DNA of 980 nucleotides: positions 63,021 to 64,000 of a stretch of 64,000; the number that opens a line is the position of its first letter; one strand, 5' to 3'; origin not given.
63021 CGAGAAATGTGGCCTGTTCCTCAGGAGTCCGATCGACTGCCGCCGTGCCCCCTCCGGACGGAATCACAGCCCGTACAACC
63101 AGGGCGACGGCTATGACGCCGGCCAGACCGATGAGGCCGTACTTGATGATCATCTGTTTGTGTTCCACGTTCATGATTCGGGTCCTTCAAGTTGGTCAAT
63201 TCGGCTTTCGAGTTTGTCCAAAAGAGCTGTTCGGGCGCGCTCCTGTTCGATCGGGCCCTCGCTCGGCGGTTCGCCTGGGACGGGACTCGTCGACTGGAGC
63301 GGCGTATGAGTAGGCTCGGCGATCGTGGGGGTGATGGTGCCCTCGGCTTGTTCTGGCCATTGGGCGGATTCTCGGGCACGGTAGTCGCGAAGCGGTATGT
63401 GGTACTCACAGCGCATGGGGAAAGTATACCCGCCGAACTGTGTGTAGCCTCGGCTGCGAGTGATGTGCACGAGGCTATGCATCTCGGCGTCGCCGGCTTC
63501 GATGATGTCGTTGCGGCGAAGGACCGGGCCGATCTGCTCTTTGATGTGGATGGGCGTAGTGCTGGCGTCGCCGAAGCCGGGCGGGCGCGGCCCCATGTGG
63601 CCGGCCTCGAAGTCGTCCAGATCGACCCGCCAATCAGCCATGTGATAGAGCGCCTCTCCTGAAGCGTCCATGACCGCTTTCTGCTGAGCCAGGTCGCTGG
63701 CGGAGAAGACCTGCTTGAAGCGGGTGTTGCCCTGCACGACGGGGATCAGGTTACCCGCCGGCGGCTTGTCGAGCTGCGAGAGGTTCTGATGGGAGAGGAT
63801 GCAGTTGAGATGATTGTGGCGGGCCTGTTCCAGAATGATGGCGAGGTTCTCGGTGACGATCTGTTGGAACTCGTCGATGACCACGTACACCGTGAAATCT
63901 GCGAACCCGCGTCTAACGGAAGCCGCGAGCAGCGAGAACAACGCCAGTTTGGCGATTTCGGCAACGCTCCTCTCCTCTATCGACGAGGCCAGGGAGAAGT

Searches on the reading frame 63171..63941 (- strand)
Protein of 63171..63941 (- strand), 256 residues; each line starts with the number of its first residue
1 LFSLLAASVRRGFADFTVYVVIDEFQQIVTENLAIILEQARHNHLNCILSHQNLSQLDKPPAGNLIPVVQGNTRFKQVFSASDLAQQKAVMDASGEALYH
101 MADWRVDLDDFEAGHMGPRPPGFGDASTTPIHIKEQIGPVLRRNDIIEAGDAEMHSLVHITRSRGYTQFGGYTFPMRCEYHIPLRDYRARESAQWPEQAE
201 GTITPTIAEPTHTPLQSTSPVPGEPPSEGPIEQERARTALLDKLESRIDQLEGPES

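Call 17: search_protein_families(library=pfam, proteins=[window:63171-63941:-], max_evalue=0.01)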
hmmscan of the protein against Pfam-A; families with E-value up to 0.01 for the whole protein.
window:63171-63941:- (256 aa): 1 family
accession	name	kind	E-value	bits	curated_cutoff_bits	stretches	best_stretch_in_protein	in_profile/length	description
PF12696.13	TraG-D_C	-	0.0018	18.7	22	1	18-60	2-45/126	TraM recognition site of TraD and TraG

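Call 65: search_protein_families(library=phrogs, proteins=[window:63171-63941:-], max_evalue=0.001)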
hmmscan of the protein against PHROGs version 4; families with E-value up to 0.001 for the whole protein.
window:63171-63941:- (256 aa): 0 families

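Call 66: search_protein_families(library=ncbifam, proteins=[window:63171-63941:-], max_evalue=0.001)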
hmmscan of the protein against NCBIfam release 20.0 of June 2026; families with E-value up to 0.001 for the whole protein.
window:63171-63941:- (256 aa): 0 families
